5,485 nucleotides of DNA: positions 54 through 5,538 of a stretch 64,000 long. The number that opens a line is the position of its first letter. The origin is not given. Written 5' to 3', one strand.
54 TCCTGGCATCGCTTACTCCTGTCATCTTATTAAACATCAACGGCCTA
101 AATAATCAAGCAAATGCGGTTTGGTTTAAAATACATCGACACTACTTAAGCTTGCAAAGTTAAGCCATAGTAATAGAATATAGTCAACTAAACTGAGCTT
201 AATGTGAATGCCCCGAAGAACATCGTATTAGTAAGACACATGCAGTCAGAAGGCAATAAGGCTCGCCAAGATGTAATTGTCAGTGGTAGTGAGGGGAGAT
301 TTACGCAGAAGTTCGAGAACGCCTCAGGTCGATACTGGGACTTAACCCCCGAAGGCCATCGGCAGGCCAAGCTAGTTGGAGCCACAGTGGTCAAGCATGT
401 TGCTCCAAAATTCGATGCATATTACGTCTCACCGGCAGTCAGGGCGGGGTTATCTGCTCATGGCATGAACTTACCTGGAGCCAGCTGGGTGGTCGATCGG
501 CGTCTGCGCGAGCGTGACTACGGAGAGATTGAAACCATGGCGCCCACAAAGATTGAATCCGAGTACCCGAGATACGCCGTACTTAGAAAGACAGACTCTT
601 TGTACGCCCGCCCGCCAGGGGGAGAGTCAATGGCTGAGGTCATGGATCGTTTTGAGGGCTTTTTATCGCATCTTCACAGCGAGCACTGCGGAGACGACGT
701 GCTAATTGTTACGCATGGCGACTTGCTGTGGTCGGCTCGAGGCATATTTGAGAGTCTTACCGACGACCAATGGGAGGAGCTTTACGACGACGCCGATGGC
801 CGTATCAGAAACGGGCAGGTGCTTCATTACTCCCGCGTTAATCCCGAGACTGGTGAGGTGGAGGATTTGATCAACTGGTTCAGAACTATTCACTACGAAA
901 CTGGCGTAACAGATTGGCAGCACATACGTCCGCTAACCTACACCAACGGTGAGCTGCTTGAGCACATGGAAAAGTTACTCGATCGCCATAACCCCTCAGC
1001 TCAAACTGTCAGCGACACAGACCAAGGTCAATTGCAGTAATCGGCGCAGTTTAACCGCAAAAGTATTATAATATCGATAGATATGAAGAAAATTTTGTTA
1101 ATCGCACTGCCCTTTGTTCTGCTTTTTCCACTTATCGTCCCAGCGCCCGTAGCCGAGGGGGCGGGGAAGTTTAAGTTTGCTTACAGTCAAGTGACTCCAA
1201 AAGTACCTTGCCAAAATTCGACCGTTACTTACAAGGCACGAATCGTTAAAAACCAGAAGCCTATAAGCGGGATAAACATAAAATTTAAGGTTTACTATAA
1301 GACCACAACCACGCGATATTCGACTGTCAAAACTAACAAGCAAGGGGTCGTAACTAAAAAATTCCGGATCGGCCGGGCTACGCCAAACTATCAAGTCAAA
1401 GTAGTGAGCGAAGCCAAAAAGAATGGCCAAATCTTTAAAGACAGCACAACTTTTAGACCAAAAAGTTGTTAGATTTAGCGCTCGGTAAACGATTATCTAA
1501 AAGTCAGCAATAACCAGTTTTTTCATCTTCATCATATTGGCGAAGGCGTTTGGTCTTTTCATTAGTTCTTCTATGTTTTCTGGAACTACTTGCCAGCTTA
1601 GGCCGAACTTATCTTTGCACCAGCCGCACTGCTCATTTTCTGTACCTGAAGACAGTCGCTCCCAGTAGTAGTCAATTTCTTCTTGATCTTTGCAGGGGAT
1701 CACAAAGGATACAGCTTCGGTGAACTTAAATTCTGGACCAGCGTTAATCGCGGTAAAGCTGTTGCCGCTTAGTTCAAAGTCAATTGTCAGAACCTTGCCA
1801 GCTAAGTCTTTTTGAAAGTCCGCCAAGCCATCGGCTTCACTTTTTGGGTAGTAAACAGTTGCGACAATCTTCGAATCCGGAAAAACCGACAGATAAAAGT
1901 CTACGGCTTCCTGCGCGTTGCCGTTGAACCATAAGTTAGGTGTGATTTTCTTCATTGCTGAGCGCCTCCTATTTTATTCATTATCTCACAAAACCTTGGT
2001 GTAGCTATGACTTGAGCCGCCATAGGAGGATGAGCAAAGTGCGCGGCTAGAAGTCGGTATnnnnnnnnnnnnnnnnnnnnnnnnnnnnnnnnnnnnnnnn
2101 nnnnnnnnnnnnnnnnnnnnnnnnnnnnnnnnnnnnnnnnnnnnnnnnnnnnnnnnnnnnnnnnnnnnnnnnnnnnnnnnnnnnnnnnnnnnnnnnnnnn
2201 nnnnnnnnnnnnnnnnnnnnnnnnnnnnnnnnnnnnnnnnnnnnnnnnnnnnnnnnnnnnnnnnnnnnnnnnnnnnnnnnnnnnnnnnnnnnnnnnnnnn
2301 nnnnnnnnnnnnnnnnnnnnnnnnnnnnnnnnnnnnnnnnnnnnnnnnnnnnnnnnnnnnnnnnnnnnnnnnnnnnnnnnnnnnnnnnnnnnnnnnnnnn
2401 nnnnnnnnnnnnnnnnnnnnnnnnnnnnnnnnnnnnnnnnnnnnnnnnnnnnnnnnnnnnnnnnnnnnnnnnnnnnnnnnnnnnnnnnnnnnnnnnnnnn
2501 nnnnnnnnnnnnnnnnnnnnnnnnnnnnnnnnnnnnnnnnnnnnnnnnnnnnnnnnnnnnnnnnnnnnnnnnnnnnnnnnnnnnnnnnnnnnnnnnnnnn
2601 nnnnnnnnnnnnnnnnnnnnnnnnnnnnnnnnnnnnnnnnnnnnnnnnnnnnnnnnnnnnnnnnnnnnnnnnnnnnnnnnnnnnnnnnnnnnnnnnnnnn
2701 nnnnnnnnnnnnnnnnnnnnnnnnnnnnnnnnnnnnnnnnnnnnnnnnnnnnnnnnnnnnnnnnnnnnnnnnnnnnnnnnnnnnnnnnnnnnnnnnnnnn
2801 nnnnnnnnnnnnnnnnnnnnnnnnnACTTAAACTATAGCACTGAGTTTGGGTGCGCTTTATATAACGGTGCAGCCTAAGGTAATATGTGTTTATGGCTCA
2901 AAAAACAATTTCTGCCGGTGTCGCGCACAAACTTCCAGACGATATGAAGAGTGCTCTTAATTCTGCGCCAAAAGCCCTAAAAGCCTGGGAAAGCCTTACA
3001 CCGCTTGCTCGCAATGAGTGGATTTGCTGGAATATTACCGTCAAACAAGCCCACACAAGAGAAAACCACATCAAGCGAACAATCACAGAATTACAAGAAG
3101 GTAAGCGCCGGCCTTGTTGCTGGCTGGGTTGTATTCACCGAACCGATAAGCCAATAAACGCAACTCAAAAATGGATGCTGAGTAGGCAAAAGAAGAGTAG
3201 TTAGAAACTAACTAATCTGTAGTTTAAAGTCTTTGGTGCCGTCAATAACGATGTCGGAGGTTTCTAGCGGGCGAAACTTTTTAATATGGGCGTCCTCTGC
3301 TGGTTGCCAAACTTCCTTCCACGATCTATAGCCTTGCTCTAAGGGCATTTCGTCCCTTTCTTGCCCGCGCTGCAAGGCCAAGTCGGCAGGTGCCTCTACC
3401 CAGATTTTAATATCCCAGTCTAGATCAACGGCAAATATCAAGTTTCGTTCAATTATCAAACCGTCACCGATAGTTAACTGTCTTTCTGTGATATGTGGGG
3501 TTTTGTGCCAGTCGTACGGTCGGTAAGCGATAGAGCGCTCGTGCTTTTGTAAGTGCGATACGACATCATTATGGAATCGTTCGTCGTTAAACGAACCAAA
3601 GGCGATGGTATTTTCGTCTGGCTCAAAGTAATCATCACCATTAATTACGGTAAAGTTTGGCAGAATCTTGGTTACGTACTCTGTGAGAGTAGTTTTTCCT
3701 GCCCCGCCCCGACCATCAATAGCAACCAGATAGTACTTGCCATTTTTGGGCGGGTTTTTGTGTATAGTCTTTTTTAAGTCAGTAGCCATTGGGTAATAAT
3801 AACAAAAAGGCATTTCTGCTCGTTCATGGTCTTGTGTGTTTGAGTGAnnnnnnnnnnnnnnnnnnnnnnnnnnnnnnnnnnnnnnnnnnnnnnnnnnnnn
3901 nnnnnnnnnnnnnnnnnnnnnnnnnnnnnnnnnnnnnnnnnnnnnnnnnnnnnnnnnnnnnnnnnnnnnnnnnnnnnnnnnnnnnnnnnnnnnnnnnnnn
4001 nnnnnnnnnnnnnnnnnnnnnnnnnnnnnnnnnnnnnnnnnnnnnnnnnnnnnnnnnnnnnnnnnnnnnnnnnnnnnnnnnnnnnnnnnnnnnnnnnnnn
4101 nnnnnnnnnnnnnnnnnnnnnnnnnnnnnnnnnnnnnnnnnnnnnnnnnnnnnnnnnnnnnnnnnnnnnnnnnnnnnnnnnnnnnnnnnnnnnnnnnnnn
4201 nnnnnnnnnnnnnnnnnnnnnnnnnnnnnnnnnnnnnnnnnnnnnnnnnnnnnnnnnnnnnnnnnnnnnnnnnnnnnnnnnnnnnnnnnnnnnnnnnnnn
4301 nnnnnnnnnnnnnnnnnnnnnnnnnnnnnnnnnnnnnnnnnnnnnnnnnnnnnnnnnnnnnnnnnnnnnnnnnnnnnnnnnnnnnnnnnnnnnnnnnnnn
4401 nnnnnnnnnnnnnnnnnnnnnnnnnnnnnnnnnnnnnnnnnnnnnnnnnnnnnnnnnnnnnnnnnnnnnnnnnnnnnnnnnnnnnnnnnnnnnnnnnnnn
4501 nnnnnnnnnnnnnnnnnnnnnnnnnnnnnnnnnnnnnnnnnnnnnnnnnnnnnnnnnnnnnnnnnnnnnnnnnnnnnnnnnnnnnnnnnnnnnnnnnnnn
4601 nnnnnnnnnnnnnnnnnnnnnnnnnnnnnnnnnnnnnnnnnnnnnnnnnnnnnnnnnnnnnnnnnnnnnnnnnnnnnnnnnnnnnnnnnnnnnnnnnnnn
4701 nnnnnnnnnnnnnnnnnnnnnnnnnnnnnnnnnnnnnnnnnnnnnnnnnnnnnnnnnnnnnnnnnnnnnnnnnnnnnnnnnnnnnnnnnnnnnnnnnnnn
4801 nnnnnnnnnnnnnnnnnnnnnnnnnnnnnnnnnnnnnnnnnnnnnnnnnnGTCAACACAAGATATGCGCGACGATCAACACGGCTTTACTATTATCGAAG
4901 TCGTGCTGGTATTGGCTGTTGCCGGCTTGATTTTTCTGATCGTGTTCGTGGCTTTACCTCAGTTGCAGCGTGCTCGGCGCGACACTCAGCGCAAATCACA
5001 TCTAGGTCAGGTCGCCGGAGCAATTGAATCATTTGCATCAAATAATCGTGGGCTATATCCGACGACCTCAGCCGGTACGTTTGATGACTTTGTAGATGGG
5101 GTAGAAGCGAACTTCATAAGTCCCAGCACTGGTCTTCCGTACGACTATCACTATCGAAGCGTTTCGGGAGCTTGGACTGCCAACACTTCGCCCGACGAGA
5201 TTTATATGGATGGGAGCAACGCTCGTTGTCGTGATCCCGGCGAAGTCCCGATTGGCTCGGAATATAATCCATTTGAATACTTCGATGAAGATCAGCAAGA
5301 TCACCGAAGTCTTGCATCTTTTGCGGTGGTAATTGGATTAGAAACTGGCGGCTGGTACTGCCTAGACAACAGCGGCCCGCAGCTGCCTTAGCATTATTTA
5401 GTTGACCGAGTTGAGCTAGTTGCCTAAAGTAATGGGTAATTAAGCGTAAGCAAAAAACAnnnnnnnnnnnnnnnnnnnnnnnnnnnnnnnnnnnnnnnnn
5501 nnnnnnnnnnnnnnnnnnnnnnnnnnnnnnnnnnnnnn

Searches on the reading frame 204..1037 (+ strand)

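Call 74: search_protein_families(library=pfam, proteins=[window:204-1037:+], max_evalue=0.001)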
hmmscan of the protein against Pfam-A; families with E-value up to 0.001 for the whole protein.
window:204-1037:+ (278 aa): 1 family
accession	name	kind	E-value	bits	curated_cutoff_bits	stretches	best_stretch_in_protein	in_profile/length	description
PF00300.27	His_Phos_1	-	1.6e-27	96.9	21.7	1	8-191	2-167/194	Histidine phosphatase superfamily (branch 1)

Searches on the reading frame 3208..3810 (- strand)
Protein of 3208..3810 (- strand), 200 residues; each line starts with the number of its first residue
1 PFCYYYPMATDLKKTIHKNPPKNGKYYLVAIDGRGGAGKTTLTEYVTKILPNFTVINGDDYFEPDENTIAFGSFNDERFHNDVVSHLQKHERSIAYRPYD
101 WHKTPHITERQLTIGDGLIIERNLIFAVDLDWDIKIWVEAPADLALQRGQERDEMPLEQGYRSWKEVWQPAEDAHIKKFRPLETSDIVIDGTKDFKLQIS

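Call 74: search_protein_families(library=pfam, proteins=[window:3208-3810:-], max_evalue=0.001)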
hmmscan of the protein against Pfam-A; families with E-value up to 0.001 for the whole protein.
window:3208-3810:- (200 aa): 1 family
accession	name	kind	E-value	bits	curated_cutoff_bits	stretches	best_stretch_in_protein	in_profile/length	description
PF13238.12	AAA_18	-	1e-05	26.4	29.4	1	29-162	1-121/128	AAA domain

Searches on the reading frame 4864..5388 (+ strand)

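Call 74: search_protein_families(library=pfam, proteins=[window:4864-5388:+], max_evalue=0.001)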
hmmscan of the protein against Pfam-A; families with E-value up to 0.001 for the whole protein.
window:4864-5388:+ (175 aa): 1 family
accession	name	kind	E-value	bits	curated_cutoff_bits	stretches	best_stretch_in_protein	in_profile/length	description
PF07963.17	N_methyl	-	9.1e-06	25.5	21.2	1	4-28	3-27/27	Prokaryotic N-terminal methylation motif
